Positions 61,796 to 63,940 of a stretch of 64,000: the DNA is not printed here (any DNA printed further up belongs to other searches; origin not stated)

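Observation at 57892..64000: Mrp-type membrane module joined to a NuoH-like subunit in Mbx/MBS gene order: a probable group-4 [NiFe]-hydrogenase-related respiratory complex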

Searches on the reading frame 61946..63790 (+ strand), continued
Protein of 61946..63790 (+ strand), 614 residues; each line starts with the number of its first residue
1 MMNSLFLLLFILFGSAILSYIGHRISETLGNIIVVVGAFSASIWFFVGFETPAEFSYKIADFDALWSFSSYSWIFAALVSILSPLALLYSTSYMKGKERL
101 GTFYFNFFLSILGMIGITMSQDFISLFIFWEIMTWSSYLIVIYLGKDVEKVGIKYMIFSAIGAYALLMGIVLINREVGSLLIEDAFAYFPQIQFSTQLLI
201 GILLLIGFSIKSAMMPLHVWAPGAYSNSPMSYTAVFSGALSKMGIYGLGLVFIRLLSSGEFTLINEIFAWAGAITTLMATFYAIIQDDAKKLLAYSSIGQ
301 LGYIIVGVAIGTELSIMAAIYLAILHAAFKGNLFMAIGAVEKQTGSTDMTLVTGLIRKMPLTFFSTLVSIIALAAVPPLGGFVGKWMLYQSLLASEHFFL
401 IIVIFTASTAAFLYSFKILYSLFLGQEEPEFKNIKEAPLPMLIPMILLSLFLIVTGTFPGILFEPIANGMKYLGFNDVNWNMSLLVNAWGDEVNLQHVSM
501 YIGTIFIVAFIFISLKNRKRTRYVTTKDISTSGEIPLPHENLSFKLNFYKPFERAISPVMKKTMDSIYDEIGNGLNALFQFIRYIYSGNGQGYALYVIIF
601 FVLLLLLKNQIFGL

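Call 20: find_encoding_contigs(protein=P0075, flank=10000, max_places=2)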
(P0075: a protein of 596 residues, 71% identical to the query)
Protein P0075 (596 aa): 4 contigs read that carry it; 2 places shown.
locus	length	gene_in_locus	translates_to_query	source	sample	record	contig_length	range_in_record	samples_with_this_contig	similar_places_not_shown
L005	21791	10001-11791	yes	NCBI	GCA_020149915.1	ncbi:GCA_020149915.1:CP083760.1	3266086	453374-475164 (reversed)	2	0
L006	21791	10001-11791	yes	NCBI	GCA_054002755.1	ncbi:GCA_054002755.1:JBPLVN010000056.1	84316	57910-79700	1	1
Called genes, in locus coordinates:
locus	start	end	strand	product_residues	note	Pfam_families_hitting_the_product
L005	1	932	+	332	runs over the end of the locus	PF01180:DHO_dh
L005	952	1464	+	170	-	PF01899:MNHE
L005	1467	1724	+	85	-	PF04066:MrpF_PhaF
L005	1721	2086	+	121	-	PF03334:PhaG_MnhG_YufB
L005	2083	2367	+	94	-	PF13244:MbhD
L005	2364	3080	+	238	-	PF20501:MbhE (weak), PF04039:MnhB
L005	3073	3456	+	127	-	PF00420:Oxidored_q2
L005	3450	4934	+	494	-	PF10125:NADHdeh_related, PF00361:Proton_antipo_M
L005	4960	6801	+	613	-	PF00662:Proton_antipo_N (weak), PF00361:Proton_antipo_M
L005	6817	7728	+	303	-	PF00146:NADHdh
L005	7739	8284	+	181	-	PF01058:Oxidored_q6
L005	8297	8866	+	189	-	PF00329:Complex1_30kDa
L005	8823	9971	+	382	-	PF00346:Complex1_49kDa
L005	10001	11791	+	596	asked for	PF13187:Fer4_9 (weak), PF12838:Fer4_7 (weak), PF14697:Fer4_21, PF14691:Fer4_20, PF01266:DAO, PF07992:Pyr_redox_2, PF13450:NAD_binding_8, PF00070:Pyr_redox, +10 more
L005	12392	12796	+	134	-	-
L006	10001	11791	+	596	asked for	PF13187:Fer4_9 (weak), PF12838:Fer4_7 (weak), PF14697:Fer4_21, PF14691:Fer4_20, PF01266:DAO, PF07992:Pyr_redox_2, PF13450:NAD_binding_8, PF00070:Pyr_redox, +10 more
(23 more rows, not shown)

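Call 26: search_solved_structures(query=L001:12877-13422:+, max_evalue=0.00001, show_alignments=3)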
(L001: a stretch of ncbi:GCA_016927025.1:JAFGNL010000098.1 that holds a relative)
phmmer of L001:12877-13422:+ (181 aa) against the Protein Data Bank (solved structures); distinct sequences matched with E-value up to 0.00001: 43.
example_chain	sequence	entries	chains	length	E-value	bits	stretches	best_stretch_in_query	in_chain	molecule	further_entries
6u8y_J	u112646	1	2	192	1.6e-67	229.9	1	12-176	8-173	NADH dehydrogenase subunit B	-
9grx_K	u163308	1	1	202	4.1e-38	134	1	14-146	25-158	NAD(P)H-quinone oxidoreductase subunit K, chloroplastic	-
7wfg_K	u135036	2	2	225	5.1e-38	133.8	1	14-159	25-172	NAD(P)H-quinone oxidoreductase subunit K, chloroplastic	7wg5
7eu3_K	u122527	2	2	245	1.1e-37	132.7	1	14-149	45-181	NAD(P)H-quinone oxidoreductase subunit K, chloroplastic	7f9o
6hum_K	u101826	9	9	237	1.4e-36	129.1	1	14-146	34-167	NAD(P)H-quinone oxidoreductase subunit K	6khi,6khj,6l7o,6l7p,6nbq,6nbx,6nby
5xtb_C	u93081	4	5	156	9.3e-34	119.9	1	14-147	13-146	NADH dehydrogenase [ubiquinone] iron-sulfur protein 7, mitochondrial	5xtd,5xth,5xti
9w2u_B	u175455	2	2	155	9.7e-34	119.8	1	14-149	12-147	NADH dehydrogenase [ubiquinone] iron-sulfur protein 7, mitochondrial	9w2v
7zd6_6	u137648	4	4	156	9.8e-34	119.8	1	14-149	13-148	NADH dehydrogenase [ubiquinone] iron-sulfur protein 7, mitochondrial | Complex I-20kD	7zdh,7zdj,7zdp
7zeb_6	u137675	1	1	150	1e-33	119.8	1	14-149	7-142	NADH dehydrogenase [ubiquinone] iron-sulfur protein 7, mitochondrial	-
9ti4_E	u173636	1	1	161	1e-33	119.8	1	14-147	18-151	NADH dehydrogenase [ubiquinone] iron-sulfur protein 7, mitochondrial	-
8qby_B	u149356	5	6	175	1e-33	119.7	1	8-146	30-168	NADH-quinone oxidoreductase subunit B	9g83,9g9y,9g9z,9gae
7v2c_C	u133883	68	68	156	1.1e-33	119.6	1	14-149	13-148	NADH dehydrogenase [ubiquinone] iron-sulfur protein 7,mitochondrial | NADH dehydrogenase [ubiquinone] iron-sulfur protein 7, mitochondrial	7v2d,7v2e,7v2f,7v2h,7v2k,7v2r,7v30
5lc5_B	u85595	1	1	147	1.3e-33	119.4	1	14-148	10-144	NADH dehydrogenase [ubiquinone] iron-sulfur protein 7, mitochondrial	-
5ldw_B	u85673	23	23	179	1.5e-33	119.2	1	14-149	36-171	NADH dehydrogenase [ubiquinone] iron-sulfur protein 7, mitochondrial | Mitochondrial complex I, PSST subunit | NADH:ubiquinone oxidoreductase core subunit S7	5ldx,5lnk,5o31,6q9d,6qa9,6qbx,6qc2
6g2j_B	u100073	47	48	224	1.5e-33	119.2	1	14-150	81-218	NADH dehydrogenase [ubiquinone] iron-sulfur protein 7, mitochondrial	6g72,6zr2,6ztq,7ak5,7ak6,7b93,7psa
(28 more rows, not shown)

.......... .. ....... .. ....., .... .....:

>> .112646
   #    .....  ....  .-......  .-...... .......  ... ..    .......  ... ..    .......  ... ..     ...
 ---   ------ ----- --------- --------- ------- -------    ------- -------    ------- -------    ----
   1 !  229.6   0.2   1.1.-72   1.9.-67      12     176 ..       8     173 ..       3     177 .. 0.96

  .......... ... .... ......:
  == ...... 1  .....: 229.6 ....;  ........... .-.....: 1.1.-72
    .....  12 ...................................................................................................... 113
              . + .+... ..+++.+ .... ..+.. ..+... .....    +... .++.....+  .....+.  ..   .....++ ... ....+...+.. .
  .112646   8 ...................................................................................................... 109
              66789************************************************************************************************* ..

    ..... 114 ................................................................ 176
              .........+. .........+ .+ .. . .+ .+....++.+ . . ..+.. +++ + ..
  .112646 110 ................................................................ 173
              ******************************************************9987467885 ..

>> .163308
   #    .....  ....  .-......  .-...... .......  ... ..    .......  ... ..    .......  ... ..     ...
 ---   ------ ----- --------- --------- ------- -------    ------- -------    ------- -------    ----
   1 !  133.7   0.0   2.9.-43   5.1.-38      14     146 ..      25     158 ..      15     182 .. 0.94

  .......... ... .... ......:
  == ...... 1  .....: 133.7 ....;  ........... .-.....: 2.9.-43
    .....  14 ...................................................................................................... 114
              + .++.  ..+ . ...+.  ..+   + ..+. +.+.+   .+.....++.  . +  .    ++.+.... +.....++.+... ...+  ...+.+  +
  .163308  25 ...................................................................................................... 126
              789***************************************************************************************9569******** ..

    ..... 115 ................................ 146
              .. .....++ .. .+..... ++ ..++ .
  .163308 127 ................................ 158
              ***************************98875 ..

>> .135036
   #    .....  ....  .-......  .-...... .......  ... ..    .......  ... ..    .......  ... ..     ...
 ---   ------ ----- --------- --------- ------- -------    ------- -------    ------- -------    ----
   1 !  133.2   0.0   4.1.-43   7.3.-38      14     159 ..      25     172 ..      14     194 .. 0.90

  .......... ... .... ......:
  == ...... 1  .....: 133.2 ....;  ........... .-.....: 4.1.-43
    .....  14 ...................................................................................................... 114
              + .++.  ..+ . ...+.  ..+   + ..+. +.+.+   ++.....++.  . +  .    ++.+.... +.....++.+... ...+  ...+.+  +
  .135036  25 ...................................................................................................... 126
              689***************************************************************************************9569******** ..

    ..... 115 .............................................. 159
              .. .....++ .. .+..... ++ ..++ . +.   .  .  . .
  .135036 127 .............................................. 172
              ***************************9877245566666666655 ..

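Call 27: find_homologous_proteins(query=L001:14187-15290:+, max_evalue=1e-10)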
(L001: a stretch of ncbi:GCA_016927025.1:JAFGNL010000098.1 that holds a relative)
Query L001:14187-15290:+ (367 aa): 7822 proteins with E <= 1e-10 among 8000 candidates; the best 120 are listed.
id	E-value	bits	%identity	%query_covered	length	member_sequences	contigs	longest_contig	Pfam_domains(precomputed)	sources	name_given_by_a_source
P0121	4.7e-242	821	95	100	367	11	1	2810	PF00346.25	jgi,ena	-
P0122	2.1e-220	750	85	100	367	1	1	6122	PF00346.25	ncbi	-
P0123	6.4e-217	738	84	100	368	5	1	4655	PF00346.25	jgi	-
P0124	7.2e-217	738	83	100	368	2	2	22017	PF00346.25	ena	-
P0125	1.1e-216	737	84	100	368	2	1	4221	PF00346.25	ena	-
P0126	8.9e-216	734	83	100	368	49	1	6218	PF00346.25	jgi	jgi:NADH-quinone oxidoreductase subunit D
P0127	1.0e-215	734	84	100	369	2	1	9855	PF00346.25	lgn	-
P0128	2.6e-215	733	83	100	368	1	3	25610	PF00346.25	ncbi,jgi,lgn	jgi:NADH-quinone oxidoreductase subunit D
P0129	9.4e-213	724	82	100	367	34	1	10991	PF00346.25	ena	-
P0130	3.9e-211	719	81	100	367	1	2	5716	PF00346.25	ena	-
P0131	2.4e-207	707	80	100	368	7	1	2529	PF00346.25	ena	-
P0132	5.6e-207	705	80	100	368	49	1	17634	PF00374.25,PF00346.25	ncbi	-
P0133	4.2e-206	702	80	100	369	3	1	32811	PF00346.25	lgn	-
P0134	2.1e-205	700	79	100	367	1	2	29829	PF00346.25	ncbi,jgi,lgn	-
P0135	6.0e-204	695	80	100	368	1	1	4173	PF00346.25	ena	-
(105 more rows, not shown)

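Call 29: find_related_loci(query=A1, collection=genome_contigs, flank=10000)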
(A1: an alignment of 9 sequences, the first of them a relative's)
Query A1 (367 aa) in genome_contigs; peptide patterns used: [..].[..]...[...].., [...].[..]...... (x = any residue, [..] = any of these).
600 stretches matched a pattern (row limit reached: there are more); 590 encode a relative of the query (tblastn E <= 1e-3); the best 80 are kept; 80 distinct loci.
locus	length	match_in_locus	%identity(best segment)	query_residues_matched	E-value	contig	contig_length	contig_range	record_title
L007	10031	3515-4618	83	1-367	0e+0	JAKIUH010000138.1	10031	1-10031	MAG: Bacteroidales bacterium isolate D100SM.bin.13 NODE_2399_length_10031_cov_1.949515, whole genome shotgun sequence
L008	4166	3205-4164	95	1-320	0e+0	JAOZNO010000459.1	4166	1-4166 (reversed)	MAG: Bacteroidales bacterium isolate GMC4.concoct.210_sub GMC4_45424_length_4166_cov_8.774264, whole genome shotgun sequ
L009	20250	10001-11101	80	1-367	0e+0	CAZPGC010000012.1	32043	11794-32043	MAG TPA_asm: uncultured Prolixibacteraceae bacterium isolate SRP163575_co3_323 genome assembly, contig: NODE_1294_length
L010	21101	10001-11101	79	2-367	0e+0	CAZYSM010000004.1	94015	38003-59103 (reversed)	MAG TPA_asm: uncultured Bacteroidales bacterium isolate SRP163575_co1_449 genome assembly, contig: NODE_287_length_94015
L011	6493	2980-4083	78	2-367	0e+0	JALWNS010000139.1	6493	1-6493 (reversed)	MAG: Bacteroidales bacterium isolate M17_metabat2_scaf2bin.273 M17_NODE_15608_length_6493_cov_1.836318, whole genome sho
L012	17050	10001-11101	76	1-367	0e+0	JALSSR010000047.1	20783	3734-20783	MAG: Bacteroidales bacterium isolate 356-308_metabat2_scaf2bin.063 356-308_scaffold_1462_c1, whole genome shotgun sequen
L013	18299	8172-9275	77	2-367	0e+0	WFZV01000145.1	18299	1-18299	MAG: Bacteroidales bacterium isolate S143_33 k151_337869, whole genome shotgun sequence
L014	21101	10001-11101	75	1-367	0e+0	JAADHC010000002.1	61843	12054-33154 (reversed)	MAG: Chlorobiota bacterium isolate M_MetaBat.158 contig-127_294, whole genome shotgun sequence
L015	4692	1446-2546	75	1-367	0e+0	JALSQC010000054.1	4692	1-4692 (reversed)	MAG: Bacteroidales bacterium isolate 356-284_metabat2_scaf2bin.114 356-284_scaffold_14957_c1, whole genome shotgun seque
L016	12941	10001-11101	76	1-367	0e+0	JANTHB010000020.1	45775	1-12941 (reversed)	MAG: Bacteroidales bacterium isolate bin10098 c_000000000377, whole genome shotgun sequence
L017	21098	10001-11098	77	2-367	0e+0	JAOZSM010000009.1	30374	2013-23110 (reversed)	MAG: Candidatus Neomarinimicrobiota bacterium isolate GMC6.metabat2.199 GMC6_819_length_30374_cov_8.687787, whole genome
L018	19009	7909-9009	76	1-367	0e+0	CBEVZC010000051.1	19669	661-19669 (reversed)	MAG TPA_asm: uncultured bacterium isolate SRR13309658_binner23_Refined_7 genome assembly, contig: ERZ26778863.124, whole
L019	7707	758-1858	76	1-367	0e+0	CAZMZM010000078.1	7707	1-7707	MAG TPA_asm: uncultured Melioribacter sp. isolate binchicken_co291_86 genome assembly, contig: NODE_3310_length_7707_cov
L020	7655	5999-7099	75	1-367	0e+0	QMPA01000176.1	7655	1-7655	MAG: Bacteroidetes bacterium isolate B6_G9 B6_Guay9_scaffold_14535, whole genome shotgun sequence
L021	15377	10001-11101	73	1-367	0e+0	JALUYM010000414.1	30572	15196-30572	MAG: Bacteroidales bacterium isolate 131-447_metabat2_scaf2bin.084 131-447_scaffold_746_c1, whole genome shotgun sequenc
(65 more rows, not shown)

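Call 55: search_solved_structures(query=window:61946-63790:+, max_evalue=1e-20)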
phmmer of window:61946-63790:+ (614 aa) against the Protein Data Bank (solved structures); distinct sequences matched with E-value up to 1e-20: 57.
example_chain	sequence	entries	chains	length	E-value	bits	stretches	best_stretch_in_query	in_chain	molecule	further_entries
6u8y_X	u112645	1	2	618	3.1e-84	287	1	7-605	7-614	NADH dehydrogenase subunit M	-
6cfw_H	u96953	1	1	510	1.8e-52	182.1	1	52-463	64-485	Monovalent cation/H+ antiporter subunit D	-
6z16_A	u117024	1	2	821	7.3e-45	157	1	69-468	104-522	Multisubunit Na+/H+ antiporter, A subunit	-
7qru_A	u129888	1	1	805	1.8e-42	149.1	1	71-521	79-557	Na+/H+ antiporter subunit A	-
7qru_D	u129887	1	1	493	1.1e-39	139.9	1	10-456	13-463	Na+/H+ antiporter subunit D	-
7d3u_A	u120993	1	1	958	2.1e-37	132.4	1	5-426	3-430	Monovalent Na+/H+ antiporter subunit A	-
6u8y_H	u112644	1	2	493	2.1e-36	129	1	17-462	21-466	NADH dehydrogenase subunit N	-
6z16_D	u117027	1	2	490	3.5e-36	128.3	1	68-447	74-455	Multisubunit Na+/H+ antiporter, D subunit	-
6hum_F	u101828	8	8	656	2.6e-33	118.8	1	75-426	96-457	NADH dehydrogenase subunit 5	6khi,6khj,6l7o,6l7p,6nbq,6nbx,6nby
9grx_B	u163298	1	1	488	1.1e-31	113.4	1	62-467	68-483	NAD(P)H-quinone oxidoreductase subunit 2 A, chloroplastic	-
7wff_B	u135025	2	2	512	2.6e-31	112.2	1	61-466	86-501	NAD(P)H-quinone oxidoreductase subunit 2, chloroplastic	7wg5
7eu3_B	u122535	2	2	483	1.3e-30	109.9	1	59-466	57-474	NAD(P)H-quinone oxidoreductase subunit 2, chloroplastic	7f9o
6tjv_D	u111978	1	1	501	2e-30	109.3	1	7-458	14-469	NADH dehydrogenase subunit 4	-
7ar7_L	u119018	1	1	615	7.7e-30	107.4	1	9-456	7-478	NADH-ubiquinone oxidoreductase chain 5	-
7aqq_L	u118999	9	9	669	1.3e-29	106.7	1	9-456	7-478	NADH-ubiquinone oxidoreductase chain 5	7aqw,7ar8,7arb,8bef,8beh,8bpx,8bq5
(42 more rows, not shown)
